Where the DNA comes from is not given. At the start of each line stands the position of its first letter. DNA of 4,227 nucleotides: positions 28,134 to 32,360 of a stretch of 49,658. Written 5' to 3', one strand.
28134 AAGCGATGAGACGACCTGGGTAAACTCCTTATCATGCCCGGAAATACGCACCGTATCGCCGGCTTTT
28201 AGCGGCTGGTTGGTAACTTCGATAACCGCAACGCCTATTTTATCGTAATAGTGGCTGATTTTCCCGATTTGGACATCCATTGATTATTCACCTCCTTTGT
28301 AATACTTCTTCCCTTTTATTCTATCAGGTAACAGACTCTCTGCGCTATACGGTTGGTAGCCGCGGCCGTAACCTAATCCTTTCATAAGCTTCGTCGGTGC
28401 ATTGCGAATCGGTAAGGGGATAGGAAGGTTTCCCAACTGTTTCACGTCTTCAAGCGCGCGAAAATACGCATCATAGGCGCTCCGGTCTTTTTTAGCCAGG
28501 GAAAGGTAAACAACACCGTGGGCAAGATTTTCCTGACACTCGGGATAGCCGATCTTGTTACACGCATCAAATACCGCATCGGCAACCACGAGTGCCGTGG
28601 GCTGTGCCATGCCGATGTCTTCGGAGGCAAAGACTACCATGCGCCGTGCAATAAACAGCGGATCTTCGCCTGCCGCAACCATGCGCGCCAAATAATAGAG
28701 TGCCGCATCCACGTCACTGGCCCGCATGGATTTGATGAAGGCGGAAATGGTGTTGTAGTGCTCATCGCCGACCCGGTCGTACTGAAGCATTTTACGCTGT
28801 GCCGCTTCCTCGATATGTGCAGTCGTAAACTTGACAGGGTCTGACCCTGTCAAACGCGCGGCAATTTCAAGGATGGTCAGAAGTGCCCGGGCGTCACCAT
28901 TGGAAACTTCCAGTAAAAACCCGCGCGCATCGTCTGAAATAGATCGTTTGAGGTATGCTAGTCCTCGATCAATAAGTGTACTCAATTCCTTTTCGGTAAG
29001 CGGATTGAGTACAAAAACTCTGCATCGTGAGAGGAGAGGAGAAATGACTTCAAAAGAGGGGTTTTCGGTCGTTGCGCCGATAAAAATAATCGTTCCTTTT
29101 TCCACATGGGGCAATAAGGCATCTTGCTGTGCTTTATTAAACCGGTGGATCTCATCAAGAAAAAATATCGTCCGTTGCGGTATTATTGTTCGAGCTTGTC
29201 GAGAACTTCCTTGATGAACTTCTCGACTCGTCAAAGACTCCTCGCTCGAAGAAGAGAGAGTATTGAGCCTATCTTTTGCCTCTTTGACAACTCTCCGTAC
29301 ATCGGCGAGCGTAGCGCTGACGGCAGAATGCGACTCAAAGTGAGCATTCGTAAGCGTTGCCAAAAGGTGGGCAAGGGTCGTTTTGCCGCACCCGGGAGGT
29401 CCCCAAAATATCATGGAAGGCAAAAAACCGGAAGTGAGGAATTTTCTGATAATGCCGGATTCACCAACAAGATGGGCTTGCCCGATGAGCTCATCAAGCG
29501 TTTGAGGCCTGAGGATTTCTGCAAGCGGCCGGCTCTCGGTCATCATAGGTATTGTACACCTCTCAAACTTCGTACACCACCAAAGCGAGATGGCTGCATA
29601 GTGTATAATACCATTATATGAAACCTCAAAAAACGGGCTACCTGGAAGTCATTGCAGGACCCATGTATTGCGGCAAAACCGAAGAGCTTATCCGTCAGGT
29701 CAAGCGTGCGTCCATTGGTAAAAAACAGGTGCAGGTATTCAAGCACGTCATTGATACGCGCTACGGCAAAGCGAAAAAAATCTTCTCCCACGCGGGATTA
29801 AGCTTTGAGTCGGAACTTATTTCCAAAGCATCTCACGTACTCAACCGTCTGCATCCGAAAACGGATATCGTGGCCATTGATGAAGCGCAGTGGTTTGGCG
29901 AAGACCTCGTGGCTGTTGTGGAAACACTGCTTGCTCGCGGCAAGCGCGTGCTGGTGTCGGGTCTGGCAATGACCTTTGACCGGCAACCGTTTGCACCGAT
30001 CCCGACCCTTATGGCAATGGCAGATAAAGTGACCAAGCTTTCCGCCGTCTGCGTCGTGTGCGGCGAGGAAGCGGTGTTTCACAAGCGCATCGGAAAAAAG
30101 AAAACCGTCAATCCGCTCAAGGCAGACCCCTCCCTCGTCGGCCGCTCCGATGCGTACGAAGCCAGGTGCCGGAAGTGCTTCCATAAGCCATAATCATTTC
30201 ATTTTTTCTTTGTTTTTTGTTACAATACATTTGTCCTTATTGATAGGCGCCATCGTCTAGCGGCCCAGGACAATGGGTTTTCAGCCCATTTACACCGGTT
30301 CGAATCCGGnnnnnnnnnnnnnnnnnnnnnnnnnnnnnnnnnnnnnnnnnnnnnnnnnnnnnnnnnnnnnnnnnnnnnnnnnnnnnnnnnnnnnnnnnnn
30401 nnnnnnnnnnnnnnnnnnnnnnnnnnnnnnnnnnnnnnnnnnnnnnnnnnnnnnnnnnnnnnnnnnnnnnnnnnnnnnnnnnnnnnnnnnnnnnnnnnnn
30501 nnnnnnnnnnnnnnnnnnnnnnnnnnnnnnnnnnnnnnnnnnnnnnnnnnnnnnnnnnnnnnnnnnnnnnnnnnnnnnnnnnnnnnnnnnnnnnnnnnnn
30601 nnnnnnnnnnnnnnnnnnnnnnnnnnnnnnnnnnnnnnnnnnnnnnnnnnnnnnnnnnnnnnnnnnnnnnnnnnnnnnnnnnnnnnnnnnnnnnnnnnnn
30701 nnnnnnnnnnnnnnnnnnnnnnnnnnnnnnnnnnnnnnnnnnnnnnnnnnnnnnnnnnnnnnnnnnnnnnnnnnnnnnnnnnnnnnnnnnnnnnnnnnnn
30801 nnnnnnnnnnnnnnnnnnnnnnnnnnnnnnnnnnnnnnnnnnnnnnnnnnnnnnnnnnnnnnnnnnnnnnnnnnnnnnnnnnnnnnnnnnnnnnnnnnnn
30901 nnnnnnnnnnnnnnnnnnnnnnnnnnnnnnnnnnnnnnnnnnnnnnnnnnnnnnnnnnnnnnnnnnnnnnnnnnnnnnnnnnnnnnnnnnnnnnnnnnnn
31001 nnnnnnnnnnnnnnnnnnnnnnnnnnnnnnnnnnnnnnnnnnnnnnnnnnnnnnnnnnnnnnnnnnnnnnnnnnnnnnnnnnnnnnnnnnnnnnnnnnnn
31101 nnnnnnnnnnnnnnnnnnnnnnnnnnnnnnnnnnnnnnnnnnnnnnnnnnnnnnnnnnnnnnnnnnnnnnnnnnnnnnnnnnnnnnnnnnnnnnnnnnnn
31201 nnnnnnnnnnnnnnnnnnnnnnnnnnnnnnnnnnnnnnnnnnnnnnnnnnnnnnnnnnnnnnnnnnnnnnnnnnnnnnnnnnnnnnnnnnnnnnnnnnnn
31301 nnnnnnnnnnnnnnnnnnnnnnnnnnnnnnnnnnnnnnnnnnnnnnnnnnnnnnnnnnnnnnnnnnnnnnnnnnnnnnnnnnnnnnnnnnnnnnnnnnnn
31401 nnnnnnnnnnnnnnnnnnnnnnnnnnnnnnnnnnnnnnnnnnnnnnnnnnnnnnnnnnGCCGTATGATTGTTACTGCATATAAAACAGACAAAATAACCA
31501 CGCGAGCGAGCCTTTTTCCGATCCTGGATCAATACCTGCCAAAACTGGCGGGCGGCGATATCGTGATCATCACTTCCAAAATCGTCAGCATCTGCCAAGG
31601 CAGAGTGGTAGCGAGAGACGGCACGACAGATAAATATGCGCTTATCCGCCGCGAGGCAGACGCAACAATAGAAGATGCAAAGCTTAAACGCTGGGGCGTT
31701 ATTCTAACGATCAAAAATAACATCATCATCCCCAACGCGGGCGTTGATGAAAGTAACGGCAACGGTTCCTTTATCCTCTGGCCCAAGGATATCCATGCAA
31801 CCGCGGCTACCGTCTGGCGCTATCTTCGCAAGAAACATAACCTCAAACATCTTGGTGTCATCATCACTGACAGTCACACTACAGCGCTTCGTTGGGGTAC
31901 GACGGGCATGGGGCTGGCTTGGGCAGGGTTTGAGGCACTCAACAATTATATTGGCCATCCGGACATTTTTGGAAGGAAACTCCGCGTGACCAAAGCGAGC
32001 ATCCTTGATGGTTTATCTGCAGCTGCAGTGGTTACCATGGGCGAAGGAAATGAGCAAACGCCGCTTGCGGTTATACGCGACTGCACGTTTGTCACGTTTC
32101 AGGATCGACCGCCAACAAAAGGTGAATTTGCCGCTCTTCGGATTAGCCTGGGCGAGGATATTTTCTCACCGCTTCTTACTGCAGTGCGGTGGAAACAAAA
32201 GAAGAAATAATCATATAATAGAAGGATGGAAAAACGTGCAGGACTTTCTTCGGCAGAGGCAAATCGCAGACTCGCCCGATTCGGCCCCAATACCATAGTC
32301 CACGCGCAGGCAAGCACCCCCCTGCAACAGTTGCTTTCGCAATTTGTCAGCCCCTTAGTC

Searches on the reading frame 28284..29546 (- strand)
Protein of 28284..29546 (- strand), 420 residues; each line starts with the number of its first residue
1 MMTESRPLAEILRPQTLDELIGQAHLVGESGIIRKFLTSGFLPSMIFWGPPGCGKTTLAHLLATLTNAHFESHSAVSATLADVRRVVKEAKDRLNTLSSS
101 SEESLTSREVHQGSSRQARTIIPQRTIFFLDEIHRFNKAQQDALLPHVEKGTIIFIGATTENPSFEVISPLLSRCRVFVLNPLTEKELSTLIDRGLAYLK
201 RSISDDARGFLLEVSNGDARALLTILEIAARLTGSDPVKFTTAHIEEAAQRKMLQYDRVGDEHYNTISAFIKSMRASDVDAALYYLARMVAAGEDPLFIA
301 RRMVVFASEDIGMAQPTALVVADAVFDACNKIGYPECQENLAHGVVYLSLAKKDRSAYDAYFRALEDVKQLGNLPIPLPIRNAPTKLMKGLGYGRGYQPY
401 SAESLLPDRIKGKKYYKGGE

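Call 12: search_protein_families(library=pfam, proteins=[window:28284-29546:-])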
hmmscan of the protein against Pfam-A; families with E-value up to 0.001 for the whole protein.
window:28284-29546:- (420 aa): 17 families
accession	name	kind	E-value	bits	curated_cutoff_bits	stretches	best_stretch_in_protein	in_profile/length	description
PF12002.13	MgsA_C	-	8.9e-50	169.3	27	1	277-417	2-149/167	MgsA AAA+ ATPase C terminal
PF16193.11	AAA_assoc_2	-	1.3e-24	86.7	34.3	1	201-275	5-81/81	AAA C-terminal domain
PF00004.35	AAA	-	9.3e-16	58.9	21.2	1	45-181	1-129/131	ATPase family associated with various cellular activities (AAA)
PF05496.18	RuvB_N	-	7.7e-11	42.4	27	1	12-75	1-66/159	Holliday junction DNA helicase RuvB P-loop domain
PF07728.20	AAA_5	-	4.3e-07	30.5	22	1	45-154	2-96/139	AAA domain (dynein-related subfamily)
PF13401.12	AAA_22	-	5e-07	30.5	27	1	45-144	8-104/130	AAA domain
PF01078.27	Mg_chelatase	-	7.4e-07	29.2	20.3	1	44-158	24-140/207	Magnesium chelatase, subunit ChlI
PF13173.12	AAA_14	-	2.4e-06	28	27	1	46-188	6-128/129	AAA domain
PF13191.12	AAA_16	-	4.5e-06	27.7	32.6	1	40-144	22-152/167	AAA ATPase domain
PF13245.12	AAA_19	-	4.2e-05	24.2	25.1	1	45-163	14-130/134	AAA domain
PF13604.12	AAA_30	-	0.00011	22.4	27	1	33-160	10-126/191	AAA domain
PF13177.12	DNA_pol3_delta2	-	0.00041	20.8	27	1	44-183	21-160/161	DNA polymerase III, delta subunit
PF04851.21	ResIII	-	0.00041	20.7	22.5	0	45-140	26-114/164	Type III restriction enzyme, res subunit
PF07724.20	AAA_2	-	0.00042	20.8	27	1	44-153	5-104/166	AAA domain (Cdc48 subfamily)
PF00158.32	Sigma54_activat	-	0.00046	20.3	20.2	0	47-162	27-131/168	Sigma-54 interaction domain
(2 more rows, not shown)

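Call 39: search_solved_structures(query=window:28284-29546:-, show_alignments=1)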
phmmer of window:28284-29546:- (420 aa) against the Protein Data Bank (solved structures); distinct sequences matched with E-value up to 0.001: 114 (the best 60 are shown).
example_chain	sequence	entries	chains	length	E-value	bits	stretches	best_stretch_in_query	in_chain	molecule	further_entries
3pvs_A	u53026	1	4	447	1.8e-88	300.5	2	123-399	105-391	Replication-associated recombination protein A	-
8g28_A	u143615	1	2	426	9e-72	245.5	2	127-417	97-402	ATPase, AAA family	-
3bge_A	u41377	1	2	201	2.5e-34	122.3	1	259-399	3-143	Predicted ATPase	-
3ctd_A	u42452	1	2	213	4.1e-33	118.3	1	242-417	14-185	Putative ATPase, AAA family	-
2r9g_A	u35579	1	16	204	1e-28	103.8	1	254-417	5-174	AAA ATPase, central region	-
2qw6_A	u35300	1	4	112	1.2e-20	77.2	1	254-355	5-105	AAA ATPase, central region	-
8fs3_C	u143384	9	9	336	4.4e-19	72.1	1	4-237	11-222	Replication factor C subunit 3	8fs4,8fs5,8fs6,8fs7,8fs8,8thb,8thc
8dr0_C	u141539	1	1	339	4.4e-19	72.1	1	4-235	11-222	Replication factor C subunit 3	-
7ste_C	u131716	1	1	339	4.5e-19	72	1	4-235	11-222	Replication factor C subunit 3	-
7sgz_C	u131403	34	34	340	4.5e-19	72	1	4-235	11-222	Replication factor C subunit 3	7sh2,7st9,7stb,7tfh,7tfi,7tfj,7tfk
8tw7_3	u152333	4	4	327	4.6e-19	72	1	4-235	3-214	Replication factor C subunit 3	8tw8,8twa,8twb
1sxj_C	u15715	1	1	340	1.6e-18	70.2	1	4-235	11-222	Activator 1 40 kDa subunit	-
7z6h_D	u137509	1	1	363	1.9e-16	63.4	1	7-238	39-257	Replication factor C subunit 4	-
8ui7_D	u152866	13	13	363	1.9e-16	63.4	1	7-238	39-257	Replication factor C subunit 4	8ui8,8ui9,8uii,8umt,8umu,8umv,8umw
9uiq_D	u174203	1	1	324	2.3e-16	63.1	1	7-238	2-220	Replication factor C subunit 4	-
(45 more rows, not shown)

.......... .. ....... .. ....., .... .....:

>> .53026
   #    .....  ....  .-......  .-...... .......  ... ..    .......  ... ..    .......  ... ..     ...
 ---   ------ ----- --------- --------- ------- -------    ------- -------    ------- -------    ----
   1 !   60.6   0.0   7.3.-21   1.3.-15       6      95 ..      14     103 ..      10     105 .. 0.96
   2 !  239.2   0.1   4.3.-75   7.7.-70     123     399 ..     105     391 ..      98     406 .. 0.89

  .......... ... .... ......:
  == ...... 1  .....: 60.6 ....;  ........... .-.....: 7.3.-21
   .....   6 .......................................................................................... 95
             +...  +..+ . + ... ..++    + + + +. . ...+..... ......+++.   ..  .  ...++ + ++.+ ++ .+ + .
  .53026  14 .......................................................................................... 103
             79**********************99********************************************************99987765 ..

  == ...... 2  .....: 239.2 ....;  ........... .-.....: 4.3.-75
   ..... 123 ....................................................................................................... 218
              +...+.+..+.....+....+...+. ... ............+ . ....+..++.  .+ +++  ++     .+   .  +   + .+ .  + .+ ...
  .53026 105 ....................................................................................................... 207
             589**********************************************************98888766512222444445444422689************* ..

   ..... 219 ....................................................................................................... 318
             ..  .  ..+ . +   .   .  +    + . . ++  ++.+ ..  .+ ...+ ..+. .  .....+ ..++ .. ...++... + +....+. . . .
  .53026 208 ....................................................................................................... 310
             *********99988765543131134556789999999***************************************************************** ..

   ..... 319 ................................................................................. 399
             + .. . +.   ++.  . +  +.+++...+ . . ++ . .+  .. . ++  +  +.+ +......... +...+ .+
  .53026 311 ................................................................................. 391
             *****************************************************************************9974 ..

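Call 49: find_homologous_proteins(query=window:28284-29546:-, max_evalue=1e-30)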
Query window:28284-29546:- (420 aa): 8000 proteins with E <= 1e-30 among 8000 candidates; the best 120 are listed.
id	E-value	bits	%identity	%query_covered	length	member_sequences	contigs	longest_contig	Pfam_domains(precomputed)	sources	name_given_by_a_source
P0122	2.6e-274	927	100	100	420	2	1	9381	PF13173.13,PF16193.12,PF00004.36,PF13401.13,PF05496.19,PF07728.21,PF12002.14,PF01078.28,PF13191.13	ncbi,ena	ncbi:MAG: replication-associated recombination protein A [Patescibacteria group bacterium]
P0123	1.4e-225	767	84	100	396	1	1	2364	PF13173.13,PF16193.12,PF00004.36,PF05496.19,PF07728.21,PF12002.14,PF01078.28,PF13191.13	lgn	-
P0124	1.5e-222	757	83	100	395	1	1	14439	PF13173.13,PF16193.12,PF00004.36,PF05496.19,PF07728.21,PF12002.14,PF01078.28,PF13191.13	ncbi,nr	ncbi:replication-associated recombination protein A [Candidatus Gottesmanbacteria bacterium]|nr:repl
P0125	2.8e-204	697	77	100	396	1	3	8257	PF16193.12,PF00004.36,PF05496.19,PF07728.21,PF12002.14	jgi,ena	-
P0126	6.4e-203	692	76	100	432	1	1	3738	PF13173.13,PF16193.12,PF07724.21,PF00004.36,PF13401.13,PF05496.19,PF07728.21,PF12002.14,PF01078.28,PF13191.13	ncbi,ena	-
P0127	7.7e-201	685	75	100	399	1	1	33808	PF13173.13,PF16193.12,PF00004.36,PF05496.19,PF07728.21,PF12002.14,PF01078.28,PF13191.13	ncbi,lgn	-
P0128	9.7e-201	685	76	99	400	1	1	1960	PF16193.12,PF00004.36,PF05496.19,PF07728.21,PF12002.14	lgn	-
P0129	1.4e-200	684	76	99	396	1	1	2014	PF13173.13,PF16193.12,PF00004.36,PF05496.19,PF12002.14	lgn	-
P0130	1.5e-200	684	75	99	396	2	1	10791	PF13173.13,PF16193.12,PF00004.36,PF05496.19,PF07728.21,PF12002.14,PF01078.28,PF13191.13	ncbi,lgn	-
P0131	1.3e-198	678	75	99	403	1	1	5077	PF13173.13,PF16193.12,PF00004.36,PF05496.19,PF07728.21,PF12002.14,PF01078.28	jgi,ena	-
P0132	1.7e-198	678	74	97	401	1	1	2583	PF13173.13,PF16193.12,PF00004.36,PF05496.19,PF07728.21,PF12002.14,PF01078.28,PF13191.13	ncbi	-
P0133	1.7e-198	678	74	97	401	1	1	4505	PF13173.13,PF16193.12,PF00004.36,PF05496.19,PF07728.21,PF12002.14,PF01078.28,PF13191.13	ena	-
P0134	2.3e-198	677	75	99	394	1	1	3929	PF16193.12,PF00004.36,PF05496.19,PF07728.21,PF12002.14,PF01078.28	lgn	-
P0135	4.5e-198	676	75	99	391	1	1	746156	PF16193.12,PF00004.36,PF05496.19,PF07728.21,PF12002.14,PF01078.28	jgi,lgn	-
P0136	1.5e-197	675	75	99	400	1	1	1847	PF16193.12,PF00004.36,PF05496.19,PF07728.21,PF12002.14,PF01078.28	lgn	-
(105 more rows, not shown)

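Call 51: find_encoding_contigs(protein=P0126, flank=10000, max_places=2)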
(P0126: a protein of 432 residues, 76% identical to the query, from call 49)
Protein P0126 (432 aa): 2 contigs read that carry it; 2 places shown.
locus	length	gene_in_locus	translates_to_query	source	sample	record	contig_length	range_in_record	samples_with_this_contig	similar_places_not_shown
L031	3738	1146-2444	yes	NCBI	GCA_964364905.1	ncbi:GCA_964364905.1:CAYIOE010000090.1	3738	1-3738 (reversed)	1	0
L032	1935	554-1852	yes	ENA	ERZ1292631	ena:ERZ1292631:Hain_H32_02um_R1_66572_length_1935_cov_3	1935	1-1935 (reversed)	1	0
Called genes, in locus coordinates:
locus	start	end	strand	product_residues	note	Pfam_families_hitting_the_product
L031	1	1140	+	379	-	?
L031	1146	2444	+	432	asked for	PF05496:RuvB_N (weak), PF01078:Mg_chelatase (weak), PF13191:AAA_16 (weak), PF00004:AAA, PF07728:AAA_5 (weak), PF13401:AAA_22 (weak), PF16193:AAA_assoc_2, PF12002:MgsA_C, +2 more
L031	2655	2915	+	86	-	PF03144:GTP_EFTU_D2 (weak)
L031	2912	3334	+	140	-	PF00293:NUDIX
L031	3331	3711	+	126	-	PF18894:PhageMetallopep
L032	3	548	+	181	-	?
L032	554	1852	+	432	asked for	PF05496:RuvB_N (weak), PF01078:Mg_chelatase (weak), PF13191:AAA_16 (weak), PF00004:AAA, PF07728:AAA_5 (weak), PF13401:AAA_22 (weak), PF16193:AAA_assoc_2, PF12002:MgsA_C, +2 more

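Call 52: find_encoding_contigs(protein=P0124, flank=10000, max_places=2)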
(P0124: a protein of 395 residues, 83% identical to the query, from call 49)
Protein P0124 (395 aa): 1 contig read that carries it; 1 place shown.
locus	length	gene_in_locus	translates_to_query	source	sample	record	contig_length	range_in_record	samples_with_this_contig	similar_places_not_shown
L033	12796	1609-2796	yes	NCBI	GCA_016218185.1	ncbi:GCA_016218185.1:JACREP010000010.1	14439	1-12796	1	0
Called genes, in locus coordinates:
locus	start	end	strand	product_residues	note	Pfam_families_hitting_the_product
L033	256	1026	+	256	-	PF00817:IMS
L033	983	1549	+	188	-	PF11799:IMS_C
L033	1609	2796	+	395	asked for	PF05496:RuvB_N, PF01078:Mg_chelatase (faint), PF13191:AAA_16 (faint), PF00004:AAA, PF07728:AAA_5 (weak), PF13173:AAA_14, PF16193:AAA_assoc_2, PF12002:MgsA_C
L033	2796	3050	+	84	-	PF03144:GTP_EFTU_D2 (weak)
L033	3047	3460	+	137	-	PF00293:NUDIX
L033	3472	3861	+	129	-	PF18894:PhageMetallopep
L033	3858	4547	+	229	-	PF21694:DNA_pol3_delta_C (faint)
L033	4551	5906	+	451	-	PF02878:PGM_PMM_I, PF02879:PGM_PMM_II, PF02880:PGM_PMM_III, PF00408:PGM_PMM_IV (weak)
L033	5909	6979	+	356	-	PF10432:bact-PGI_C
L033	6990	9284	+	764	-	PF01326:PPDK_N, PF00391:PEP-utilizers, PF02896:PEP-utilizers_C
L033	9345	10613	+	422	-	PF03952:Enolase_N, PF07476:MAAL_C (faint), PF00113:Enolase_C, PF13378:MR_MLE_C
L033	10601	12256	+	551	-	PF01676:Metalloenzyme, PF06415:iPGM_N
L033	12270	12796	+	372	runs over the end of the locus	PF01950:FBPase_3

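Call 53: find_encoding_contigs(protein=P0123, flank=10000, max_places=2)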
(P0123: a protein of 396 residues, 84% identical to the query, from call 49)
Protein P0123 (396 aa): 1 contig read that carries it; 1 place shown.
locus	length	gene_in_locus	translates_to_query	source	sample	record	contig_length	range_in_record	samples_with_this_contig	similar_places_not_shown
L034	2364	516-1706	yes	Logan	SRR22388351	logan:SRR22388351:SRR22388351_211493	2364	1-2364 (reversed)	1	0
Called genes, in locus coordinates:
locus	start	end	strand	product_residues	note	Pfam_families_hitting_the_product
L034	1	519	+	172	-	?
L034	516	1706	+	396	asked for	PF05496:RuvB_N, PF01078:Mg_chelatase (faint), PF13191:AAA_16 (faint), PF00004:AAA, PF07728:AAA_5 (weak), PF13173:AAA_14, PF16193:AAA_assoc_2, PF12002:MgsA_C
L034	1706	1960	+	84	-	PF03144:GTP_EFTU_D2 (weak)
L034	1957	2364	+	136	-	?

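Call 68: predict_structure(alignment_id=A6)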
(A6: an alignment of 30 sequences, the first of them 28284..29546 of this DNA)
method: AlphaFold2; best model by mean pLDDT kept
length: 420 residues; sequences in the alignment: 30
mean_pLDDT: 73.2   pTM: 0.57
mean pLDDT of the five models: 73.2, 72.1, 71.0, 68.0, 67.6
residues with pLDDT >= 90: 124; 70-90: 133; 50-70: 87; < 50: 76
segments of 3 or more residues with pLDDT < 50: 1-4, 99-120, 254-264, 311-313, 373-404, 418-420
pLDDT, mean of each block of 10 residues (from residue 1): 56 91 92 93 90 90 94 83 93 72 43 39 82 83 91 90 61 87 93 94 94 82 90 88 84 48 58 74 70 66 70 59 74 61 76 64 67 45 38 36 53 56
secondary structure, 60 per line:
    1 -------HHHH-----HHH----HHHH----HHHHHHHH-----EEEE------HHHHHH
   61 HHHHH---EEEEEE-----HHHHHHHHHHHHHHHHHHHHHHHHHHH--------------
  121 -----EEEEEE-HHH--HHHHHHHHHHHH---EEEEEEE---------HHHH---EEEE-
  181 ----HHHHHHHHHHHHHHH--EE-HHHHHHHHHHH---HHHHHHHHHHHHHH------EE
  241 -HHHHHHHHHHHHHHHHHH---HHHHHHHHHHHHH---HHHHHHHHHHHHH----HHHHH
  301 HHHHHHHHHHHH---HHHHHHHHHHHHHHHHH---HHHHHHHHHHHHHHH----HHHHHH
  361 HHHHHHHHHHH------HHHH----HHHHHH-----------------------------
elements in order: H8-11 H24-27 H32-39 E45-48 H55-65 E69-74 H80-106 E126-131 H138-149 E153-159 H169-172 E176-179 H185-199 H205-215 H219-232 H242-259 H263-275 H279-291 H296-312 H316-332 H336-350 H355-371 H378-381 H386-391
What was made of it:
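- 28284..29546 (-): Host gene 2: replication-associated recombination protein RarA/MgsA. The insert lies between the helix ending near residue 95 and the Walker B strand (126-131). AlphaFold model in call 68: residues 99-120 have pLDDT<50.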

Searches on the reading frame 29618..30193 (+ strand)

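Call 85: search_protein_families(library=pfam, proteins=[window:29618-30193:+], max_evalue=0.0001)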
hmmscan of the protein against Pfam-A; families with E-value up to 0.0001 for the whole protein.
window:29618-30193:+ (191 aa): 1 family
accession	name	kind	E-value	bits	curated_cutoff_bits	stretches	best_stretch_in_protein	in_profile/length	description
PF00265.24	TK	-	6.8e-48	163.3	20.6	1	8-188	2-176/176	Thymidine kinase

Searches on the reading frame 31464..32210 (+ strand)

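Call 85: search_protein_families(library=pfam, proteins=[window:31464-32210:+], max_evalue=0.0001)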
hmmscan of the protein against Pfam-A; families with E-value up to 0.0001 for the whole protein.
window:31464-32210:+ (248 aa): 1 family
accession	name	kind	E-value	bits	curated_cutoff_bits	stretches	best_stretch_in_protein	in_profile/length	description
PF01996.21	F420_ligase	-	2.9e-36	125.5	25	1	27-206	27-218/218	F420-0:Gamma-glutamyl ligase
